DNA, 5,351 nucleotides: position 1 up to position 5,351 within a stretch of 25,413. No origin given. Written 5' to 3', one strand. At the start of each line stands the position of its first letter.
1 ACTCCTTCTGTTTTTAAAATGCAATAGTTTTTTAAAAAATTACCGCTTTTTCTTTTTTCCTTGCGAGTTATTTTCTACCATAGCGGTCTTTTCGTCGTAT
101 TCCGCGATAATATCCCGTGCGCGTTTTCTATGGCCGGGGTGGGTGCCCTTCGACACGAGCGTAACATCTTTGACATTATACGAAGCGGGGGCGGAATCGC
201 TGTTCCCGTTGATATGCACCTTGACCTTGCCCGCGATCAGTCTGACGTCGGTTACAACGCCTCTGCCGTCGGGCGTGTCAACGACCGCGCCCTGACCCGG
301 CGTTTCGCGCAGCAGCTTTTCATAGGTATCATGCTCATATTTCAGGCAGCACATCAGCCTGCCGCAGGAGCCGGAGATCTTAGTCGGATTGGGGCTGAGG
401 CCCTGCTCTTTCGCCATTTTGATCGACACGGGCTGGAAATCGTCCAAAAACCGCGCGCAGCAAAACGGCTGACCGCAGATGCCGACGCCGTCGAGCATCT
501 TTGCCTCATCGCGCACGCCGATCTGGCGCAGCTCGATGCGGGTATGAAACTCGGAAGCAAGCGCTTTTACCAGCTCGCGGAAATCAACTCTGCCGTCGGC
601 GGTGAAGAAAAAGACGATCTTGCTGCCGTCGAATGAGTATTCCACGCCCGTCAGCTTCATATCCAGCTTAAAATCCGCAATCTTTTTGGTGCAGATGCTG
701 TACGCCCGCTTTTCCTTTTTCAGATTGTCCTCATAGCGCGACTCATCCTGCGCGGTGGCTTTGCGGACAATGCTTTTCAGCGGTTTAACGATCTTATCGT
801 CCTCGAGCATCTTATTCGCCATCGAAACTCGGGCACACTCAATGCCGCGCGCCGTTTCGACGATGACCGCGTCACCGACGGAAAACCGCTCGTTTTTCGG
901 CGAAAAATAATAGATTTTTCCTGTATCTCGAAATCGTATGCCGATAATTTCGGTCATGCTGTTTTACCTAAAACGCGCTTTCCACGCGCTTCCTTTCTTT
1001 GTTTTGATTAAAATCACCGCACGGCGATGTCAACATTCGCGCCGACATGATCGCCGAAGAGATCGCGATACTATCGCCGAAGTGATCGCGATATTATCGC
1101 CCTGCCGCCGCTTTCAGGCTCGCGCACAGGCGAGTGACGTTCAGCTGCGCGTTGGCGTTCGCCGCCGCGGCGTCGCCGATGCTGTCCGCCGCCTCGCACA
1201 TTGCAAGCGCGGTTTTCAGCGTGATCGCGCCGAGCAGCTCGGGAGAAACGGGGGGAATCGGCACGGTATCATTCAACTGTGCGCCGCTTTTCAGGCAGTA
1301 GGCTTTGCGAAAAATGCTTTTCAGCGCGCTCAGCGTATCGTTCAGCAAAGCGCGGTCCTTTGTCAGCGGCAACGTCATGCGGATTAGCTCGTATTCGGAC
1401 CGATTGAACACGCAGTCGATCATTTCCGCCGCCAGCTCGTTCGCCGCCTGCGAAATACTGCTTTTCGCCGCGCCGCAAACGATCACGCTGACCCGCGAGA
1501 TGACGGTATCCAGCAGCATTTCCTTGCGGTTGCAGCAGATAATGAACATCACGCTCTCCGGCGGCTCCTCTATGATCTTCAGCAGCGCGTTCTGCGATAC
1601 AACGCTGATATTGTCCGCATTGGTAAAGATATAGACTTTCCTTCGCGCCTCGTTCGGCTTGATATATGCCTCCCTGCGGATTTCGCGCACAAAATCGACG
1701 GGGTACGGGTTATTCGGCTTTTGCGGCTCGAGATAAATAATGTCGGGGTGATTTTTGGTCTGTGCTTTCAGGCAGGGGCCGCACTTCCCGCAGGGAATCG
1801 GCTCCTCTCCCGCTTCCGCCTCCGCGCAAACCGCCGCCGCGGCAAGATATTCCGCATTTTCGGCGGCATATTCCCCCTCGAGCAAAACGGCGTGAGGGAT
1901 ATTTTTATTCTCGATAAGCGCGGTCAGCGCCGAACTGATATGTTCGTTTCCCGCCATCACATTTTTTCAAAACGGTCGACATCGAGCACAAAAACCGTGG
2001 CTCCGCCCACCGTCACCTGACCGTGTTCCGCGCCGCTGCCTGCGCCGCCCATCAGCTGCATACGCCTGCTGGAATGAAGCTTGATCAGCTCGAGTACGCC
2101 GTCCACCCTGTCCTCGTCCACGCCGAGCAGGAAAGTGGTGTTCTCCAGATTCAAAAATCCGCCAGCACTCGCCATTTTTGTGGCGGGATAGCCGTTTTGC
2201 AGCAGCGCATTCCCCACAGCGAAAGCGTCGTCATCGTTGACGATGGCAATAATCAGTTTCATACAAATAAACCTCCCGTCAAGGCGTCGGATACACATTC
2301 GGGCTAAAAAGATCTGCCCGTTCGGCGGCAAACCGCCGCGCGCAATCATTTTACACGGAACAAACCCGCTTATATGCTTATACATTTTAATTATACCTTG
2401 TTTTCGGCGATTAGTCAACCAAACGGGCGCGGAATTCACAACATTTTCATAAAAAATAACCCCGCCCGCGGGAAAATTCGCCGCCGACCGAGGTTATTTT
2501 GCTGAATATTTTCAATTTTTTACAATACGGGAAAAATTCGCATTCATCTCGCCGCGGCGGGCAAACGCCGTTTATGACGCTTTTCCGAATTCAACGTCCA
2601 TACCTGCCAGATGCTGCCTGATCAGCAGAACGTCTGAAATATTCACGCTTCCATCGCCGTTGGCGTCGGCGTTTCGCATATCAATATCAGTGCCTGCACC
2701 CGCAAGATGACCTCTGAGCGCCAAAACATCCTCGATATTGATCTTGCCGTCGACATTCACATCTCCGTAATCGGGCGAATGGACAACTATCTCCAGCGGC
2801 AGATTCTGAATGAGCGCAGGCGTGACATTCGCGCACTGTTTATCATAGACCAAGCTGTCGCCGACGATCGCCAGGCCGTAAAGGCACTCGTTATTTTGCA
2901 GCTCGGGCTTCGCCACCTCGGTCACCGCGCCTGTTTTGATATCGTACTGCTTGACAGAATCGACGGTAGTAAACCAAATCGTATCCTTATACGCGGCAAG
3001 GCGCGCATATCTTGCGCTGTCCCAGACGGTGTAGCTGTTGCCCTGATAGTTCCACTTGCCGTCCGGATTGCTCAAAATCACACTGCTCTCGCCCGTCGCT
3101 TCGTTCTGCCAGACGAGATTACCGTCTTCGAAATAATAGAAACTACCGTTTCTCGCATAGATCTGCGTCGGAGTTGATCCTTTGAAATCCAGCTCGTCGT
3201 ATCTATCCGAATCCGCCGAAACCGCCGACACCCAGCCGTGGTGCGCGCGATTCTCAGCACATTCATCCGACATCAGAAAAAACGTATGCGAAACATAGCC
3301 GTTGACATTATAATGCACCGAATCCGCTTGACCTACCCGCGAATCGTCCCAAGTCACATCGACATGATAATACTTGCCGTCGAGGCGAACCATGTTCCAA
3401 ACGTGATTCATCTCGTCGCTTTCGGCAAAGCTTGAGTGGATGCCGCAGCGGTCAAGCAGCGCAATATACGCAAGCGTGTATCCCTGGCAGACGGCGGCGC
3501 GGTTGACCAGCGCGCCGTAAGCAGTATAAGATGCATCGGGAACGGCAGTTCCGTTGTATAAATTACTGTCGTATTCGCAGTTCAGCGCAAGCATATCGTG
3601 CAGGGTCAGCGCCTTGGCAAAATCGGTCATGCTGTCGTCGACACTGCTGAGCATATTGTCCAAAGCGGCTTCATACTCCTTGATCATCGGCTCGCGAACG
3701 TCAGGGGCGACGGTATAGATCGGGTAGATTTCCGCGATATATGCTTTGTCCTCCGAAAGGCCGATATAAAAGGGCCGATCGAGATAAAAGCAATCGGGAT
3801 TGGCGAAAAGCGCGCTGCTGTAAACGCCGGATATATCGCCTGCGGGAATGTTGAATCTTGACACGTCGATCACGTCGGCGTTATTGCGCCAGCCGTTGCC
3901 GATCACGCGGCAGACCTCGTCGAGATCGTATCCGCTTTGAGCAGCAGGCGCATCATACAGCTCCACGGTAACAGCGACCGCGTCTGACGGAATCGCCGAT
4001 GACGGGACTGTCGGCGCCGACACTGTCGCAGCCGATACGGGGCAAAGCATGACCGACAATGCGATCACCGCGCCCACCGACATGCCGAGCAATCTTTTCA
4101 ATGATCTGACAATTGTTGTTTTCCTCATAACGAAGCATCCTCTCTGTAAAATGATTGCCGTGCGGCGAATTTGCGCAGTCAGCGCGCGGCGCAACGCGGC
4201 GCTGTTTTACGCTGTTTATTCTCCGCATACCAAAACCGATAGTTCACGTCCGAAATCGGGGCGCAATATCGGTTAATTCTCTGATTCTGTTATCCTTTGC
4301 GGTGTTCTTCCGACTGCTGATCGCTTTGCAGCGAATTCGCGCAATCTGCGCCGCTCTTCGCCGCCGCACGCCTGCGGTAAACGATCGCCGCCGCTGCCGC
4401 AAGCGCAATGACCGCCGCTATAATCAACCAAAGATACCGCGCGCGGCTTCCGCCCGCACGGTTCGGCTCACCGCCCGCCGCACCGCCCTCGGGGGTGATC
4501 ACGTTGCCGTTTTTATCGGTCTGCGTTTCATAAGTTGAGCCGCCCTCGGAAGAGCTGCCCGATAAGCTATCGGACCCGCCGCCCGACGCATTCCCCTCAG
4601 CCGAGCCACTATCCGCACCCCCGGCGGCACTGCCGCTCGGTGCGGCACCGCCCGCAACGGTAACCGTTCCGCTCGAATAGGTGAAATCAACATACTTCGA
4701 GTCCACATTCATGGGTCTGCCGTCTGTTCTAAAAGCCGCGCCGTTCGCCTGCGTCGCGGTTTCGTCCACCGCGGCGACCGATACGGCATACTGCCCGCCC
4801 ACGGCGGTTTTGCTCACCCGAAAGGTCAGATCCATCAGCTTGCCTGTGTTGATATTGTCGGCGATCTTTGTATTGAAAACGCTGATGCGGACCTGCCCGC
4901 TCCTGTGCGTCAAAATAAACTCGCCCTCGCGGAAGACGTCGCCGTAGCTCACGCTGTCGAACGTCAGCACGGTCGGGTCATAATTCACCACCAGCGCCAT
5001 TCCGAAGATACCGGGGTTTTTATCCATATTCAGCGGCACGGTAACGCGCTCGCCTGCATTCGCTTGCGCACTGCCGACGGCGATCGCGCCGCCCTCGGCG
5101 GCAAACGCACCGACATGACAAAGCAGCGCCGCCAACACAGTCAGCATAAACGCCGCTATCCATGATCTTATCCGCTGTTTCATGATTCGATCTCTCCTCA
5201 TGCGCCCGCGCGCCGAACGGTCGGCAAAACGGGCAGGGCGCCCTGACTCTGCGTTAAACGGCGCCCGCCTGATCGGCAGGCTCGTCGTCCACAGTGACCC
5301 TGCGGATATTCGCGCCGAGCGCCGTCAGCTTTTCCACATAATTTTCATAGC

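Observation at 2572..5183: Minimal non-cellulosomal cohesin-dockerin pair: membrane cohesin anchor plus a docked Cys-protease/transglutaminase-like enzyme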

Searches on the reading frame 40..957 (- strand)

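Call 3: search_protein_families(library=pfam, proteins=[window:40-957:-], max_evalue=0.1)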
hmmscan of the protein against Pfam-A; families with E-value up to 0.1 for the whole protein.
window:40-957:- (305 aa): 2 families
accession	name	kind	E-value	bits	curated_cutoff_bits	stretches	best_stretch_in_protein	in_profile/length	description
PF04468.17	PSP1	-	4e-35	120.4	27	1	61-146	1-86/86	PSP1 C-terminal conserved region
PF17214.9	KH_TffA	-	0.028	14.8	22.6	0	100-144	19-62/68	Transcription termination factor FttA, KH domain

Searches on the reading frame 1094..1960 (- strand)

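Call 3: search_protein_families(library=pfam, proteins=[window:1094-1960:-], max_evalue=0.1)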
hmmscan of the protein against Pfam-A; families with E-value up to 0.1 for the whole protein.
window:1094-1960:- (288 aa): 1 family
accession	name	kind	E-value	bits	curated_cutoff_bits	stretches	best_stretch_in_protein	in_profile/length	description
PF13177.12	DNA_pol3_delta2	-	8.1e-36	123.9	27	1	5-160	2-155/161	DNA polymerase III, delta subunit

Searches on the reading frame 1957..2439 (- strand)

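Call 3: search_protein_families(library=pfam, proteins=[window:1957-2439:-], max_evalue=0.1)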
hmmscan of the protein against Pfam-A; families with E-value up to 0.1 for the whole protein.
window:1957-2439:- (160 aa): 1 family
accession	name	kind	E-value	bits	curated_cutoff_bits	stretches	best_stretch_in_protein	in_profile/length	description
PF06153.16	CdAMP_rec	-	1.2e-27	96.7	27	1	60-160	1-109/109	Cyclic-di-AMP receptor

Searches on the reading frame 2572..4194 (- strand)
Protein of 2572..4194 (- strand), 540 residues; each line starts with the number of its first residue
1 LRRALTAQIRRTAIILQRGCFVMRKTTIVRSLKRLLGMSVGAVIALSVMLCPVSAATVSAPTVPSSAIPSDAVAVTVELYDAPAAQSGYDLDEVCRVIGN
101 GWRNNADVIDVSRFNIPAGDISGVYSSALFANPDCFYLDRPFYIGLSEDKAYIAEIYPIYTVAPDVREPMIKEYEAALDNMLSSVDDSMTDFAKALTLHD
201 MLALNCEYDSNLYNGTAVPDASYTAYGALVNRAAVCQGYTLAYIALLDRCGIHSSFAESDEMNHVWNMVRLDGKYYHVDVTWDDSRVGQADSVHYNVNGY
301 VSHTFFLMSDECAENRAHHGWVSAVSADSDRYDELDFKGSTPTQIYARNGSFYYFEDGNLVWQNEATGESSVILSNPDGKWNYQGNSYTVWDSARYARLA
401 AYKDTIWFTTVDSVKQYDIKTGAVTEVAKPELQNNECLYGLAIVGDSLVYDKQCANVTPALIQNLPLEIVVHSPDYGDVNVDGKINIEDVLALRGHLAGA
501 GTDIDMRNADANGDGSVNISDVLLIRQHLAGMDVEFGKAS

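Call 3: search_protein_families(library=pfam, proteins=[window:2572-4194:-], max_evalue=0.1)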
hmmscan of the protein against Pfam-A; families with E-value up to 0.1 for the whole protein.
window:2572-4194:- (540 aa): 5 families
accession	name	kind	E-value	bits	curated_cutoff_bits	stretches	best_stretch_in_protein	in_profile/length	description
PF00404.24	Dockerin_1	-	1.9e-12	47.6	22.9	1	476-529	1-56/57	Dockerin type I domain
PF01841.26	Transglut_core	-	3.2e-07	31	23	1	187-279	10-107/108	Transglutaminase-like superfamily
PF13499.12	EF-hand_7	-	0.0029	18.4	30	1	478-522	12-62/67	EF-hand domain pair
PF00036.39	EF-hand_1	-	0.0058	16.5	25.4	0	506-523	6-23/29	EF hand domain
PF04473.18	DUF553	-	0.038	13.9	20.5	1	220-279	48-112/140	Transglutaminase-like domain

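Call 4: search_protein_families(library=ncbifam, proteins=[window:2572-4194:-], max_evalue=0.1)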
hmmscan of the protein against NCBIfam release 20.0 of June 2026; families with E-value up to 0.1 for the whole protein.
window:2572-4194:- (540 aa): 3 families
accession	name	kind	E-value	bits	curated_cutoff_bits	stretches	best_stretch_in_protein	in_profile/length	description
NF045980.1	MAG6410_fam_LP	equivalog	5.9e-24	84.4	450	1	188-311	163-283/622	MAG6410 family transglutaminase-related lipoprotein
NF049990.1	CellobisidaseCelK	equivalog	1.1e-07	30.4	1700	1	476-532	829-885/889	cellulose 1,4-beta-cellobiosidase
NF045997.1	Mbov0119_fam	equivalog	0.045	12.4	250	1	263-321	525-585/646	Mbov_0119 family protein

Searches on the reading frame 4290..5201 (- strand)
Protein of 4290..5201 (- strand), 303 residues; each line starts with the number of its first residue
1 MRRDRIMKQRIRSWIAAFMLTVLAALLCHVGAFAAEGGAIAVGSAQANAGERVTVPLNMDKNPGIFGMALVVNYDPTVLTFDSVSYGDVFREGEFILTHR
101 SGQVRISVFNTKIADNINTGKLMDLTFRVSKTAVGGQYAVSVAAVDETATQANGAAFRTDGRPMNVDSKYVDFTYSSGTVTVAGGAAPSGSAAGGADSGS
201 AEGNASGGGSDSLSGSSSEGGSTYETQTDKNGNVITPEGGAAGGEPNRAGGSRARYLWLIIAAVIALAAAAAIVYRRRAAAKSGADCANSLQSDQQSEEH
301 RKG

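Call 3: search_protein_families(library=pfam, proteins=[window:4290-5201:-], max_evalue=0.1)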
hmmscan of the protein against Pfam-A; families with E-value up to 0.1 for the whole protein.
window:4290-5201:- (303 aa): 2 families
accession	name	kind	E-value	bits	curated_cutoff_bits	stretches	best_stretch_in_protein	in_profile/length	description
PF00963.24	Cohesin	-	3.6e-14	53.6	24.1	1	40-144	3-116/139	Cohesin domain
PF12669.12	FeoB_associated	-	0.011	16.4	27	1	260-288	4-34/44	FeoB-associated Cys-rich membrane protein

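Call 4: search_protein_families(library=ncbifam, proteins=[window:4290-5201:-], max_evalue=0.1)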
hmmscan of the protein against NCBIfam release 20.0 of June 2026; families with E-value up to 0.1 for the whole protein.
window:4290-5201:- (303 aa): 1 family
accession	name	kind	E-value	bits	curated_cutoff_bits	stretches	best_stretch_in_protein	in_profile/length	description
NF040681.2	GPS-CTERM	domain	0.039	14.1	28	1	257-279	6-28/28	GPS-CTERM domain-containing protein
